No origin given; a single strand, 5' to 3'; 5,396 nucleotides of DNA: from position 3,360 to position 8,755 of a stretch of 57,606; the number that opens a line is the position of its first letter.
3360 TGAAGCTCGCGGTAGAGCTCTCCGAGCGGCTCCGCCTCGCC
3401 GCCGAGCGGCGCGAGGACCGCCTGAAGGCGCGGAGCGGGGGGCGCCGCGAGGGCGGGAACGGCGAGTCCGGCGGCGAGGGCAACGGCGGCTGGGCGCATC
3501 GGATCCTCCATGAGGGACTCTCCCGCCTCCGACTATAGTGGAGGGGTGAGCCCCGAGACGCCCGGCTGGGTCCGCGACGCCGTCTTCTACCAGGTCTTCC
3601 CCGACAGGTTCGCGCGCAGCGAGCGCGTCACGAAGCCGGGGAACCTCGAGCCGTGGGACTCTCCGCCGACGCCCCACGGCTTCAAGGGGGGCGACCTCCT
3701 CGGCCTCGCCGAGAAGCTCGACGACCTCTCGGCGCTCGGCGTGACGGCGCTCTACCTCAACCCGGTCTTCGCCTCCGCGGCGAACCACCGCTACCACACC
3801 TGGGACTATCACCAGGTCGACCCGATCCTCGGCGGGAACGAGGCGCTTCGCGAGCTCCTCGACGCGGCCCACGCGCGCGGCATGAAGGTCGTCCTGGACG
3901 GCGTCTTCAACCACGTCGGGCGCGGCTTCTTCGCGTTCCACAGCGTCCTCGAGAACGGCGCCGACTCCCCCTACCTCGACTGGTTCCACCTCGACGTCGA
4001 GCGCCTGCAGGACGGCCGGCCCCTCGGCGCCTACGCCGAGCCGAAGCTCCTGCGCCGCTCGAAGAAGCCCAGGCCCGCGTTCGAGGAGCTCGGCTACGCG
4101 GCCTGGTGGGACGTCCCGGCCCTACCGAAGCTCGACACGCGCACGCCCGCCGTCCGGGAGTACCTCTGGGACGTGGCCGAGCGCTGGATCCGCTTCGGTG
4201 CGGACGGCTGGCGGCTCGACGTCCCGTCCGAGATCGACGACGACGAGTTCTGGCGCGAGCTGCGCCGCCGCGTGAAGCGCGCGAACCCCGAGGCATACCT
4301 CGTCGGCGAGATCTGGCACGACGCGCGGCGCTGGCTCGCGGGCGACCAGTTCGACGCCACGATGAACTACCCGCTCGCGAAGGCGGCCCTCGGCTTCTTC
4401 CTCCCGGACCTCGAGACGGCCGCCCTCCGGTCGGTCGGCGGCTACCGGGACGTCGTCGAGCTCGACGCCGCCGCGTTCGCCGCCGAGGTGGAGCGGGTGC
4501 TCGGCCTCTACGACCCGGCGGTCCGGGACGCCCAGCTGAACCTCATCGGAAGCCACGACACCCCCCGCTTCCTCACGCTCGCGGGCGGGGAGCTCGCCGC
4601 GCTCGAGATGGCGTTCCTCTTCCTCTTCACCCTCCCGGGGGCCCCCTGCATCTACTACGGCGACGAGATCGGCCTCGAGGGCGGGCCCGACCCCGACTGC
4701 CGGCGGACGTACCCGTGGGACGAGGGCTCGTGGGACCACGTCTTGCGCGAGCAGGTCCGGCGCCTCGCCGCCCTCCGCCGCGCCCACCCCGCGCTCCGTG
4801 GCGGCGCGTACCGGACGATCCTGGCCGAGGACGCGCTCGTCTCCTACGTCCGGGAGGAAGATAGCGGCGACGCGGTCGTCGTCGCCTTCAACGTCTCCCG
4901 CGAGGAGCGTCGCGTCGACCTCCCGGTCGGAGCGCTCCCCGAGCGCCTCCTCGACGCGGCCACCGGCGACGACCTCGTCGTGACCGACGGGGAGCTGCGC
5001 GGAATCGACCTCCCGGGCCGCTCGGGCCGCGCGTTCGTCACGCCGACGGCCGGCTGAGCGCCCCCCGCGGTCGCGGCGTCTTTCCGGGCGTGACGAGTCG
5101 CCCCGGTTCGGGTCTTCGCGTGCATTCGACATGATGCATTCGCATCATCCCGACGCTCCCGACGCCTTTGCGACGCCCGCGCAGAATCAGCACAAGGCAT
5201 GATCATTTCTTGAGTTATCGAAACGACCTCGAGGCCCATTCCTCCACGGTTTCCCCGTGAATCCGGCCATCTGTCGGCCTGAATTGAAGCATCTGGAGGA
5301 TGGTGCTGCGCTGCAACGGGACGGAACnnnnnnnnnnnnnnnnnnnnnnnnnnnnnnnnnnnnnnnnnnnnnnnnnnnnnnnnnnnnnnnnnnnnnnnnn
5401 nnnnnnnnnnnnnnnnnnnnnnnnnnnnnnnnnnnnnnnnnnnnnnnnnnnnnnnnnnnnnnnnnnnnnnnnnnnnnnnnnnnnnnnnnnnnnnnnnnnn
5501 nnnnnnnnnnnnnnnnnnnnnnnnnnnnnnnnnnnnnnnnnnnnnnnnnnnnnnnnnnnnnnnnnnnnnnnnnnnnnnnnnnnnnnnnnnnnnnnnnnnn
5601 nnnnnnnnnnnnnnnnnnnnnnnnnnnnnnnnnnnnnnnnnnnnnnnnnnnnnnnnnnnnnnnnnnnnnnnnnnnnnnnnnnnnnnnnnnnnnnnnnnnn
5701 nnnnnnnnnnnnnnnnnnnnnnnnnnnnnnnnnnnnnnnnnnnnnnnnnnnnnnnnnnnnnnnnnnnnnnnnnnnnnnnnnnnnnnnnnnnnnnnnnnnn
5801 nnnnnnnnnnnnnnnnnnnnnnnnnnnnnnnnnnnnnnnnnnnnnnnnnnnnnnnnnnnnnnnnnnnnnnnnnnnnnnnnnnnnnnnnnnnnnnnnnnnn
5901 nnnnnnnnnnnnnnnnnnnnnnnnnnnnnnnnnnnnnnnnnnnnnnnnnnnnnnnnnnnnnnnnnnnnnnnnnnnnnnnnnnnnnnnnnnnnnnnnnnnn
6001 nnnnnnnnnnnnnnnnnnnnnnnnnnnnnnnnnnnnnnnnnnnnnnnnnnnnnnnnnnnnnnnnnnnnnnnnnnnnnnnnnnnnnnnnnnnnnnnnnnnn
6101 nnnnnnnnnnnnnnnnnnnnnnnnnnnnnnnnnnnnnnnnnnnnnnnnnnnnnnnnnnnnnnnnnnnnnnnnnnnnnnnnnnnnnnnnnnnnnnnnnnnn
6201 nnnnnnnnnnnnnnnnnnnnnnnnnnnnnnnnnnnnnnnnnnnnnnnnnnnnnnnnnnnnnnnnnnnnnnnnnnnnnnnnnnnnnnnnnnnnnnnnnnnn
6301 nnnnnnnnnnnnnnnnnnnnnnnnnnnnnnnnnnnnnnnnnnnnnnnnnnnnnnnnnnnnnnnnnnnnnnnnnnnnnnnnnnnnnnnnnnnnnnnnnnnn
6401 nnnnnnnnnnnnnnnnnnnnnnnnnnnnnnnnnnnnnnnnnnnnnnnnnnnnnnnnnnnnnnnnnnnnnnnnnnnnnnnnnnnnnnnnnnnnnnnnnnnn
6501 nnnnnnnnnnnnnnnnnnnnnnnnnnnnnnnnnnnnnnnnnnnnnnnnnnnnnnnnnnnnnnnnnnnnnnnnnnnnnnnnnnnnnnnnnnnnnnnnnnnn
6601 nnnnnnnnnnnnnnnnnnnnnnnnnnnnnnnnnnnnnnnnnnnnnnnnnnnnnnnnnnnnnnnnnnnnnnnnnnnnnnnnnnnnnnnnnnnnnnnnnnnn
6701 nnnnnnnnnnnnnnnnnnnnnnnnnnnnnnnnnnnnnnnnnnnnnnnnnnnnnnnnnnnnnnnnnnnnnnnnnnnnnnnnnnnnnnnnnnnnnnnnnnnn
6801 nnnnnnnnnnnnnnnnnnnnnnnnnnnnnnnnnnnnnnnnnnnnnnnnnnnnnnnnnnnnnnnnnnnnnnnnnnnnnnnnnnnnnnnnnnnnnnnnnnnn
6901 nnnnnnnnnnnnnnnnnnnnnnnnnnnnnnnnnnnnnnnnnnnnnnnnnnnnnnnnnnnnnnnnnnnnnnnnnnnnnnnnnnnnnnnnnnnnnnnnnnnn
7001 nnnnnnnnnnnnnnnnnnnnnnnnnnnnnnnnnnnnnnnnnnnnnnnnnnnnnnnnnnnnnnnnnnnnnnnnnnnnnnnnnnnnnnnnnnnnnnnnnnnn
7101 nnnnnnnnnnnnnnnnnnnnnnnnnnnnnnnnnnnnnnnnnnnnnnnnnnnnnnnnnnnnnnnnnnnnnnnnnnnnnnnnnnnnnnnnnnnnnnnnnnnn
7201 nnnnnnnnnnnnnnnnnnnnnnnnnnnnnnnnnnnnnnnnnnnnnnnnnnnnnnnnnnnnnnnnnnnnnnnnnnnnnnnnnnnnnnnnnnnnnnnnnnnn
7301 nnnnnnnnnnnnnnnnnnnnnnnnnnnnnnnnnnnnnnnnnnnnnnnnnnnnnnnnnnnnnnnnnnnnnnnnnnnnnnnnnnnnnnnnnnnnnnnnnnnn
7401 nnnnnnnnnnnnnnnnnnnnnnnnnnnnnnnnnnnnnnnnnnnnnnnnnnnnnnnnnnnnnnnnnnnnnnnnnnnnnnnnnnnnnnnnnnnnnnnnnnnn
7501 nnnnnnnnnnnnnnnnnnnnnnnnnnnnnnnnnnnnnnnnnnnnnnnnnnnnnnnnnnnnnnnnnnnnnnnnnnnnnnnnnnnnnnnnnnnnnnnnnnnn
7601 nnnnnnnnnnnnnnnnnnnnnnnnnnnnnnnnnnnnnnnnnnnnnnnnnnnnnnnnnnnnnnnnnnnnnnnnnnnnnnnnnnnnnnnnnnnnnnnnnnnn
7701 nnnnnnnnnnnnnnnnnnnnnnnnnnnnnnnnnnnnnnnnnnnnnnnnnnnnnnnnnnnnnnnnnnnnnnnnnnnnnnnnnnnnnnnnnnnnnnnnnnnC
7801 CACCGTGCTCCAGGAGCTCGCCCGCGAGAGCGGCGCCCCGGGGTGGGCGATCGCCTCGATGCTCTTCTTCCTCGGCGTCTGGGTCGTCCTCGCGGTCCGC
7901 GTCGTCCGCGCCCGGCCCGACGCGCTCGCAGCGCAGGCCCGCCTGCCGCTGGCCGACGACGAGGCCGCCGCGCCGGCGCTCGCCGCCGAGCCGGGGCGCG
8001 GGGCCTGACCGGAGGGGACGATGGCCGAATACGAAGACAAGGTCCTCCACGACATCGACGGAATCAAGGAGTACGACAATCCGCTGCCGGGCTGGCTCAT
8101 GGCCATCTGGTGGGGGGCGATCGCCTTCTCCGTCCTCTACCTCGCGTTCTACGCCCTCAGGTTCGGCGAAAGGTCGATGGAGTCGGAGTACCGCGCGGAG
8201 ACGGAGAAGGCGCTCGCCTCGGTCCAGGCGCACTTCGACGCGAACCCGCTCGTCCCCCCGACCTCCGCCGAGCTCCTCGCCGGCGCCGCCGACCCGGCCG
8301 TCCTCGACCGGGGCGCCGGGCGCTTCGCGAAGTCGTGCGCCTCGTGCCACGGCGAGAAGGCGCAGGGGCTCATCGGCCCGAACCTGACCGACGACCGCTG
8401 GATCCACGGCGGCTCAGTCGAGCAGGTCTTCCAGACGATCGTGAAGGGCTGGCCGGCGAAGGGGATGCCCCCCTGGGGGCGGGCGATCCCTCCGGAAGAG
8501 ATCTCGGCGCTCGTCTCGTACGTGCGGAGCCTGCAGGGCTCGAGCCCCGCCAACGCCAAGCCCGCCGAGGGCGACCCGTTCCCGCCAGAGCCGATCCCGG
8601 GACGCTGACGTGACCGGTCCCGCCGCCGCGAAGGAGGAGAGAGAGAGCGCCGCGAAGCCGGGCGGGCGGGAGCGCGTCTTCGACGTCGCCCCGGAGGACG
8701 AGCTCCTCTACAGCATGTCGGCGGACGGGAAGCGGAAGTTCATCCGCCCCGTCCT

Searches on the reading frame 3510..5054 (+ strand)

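Call 41: search_protein_families(library=pfam, proteins=[window:3510-5054:+], max_evalue=0.00001)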
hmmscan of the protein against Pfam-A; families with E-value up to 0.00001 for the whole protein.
window:3510-5054:+ (515 aa): 2 families
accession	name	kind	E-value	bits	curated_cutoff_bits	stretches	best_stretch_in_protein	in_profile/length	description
PF00128.31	Alpha-amylase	-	5.4e-67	227.4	22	1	28-394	1-382/446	Alpha amylase, catalytic domain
PF11941.14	DUF3459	-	1.5e-07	32.1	22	1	416-487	2-73/90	Domain of unknown function (DUF3459)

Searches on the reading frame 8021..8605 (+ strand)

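Call 41: search_protein_families(library=pfam, proteins=[window:8021-8605:+], max_evalue=0.00001)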
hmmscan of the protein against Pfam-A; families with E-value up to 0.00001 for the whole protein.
window:8021-8605:+ (195 aa): 3 families
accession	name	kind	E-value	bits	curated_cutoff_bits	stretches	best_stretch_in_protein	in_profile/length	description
PF13442.11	Cytochrome_CBB3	-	4.8e-15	56.1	27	1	95-168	3-68/68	Cytochrome C oxidase, cbb3-type, subunit III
PF14715.11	FixP_N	-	4.2e-12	46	24.9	1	10-45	7-42/48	N-terminal domain of cytochrome oxidase-cbb3, FixP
PF00034.26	Cytochrom_C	-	6.3e-08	34.3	21.3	1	96-171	2-89/90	Cytochrome c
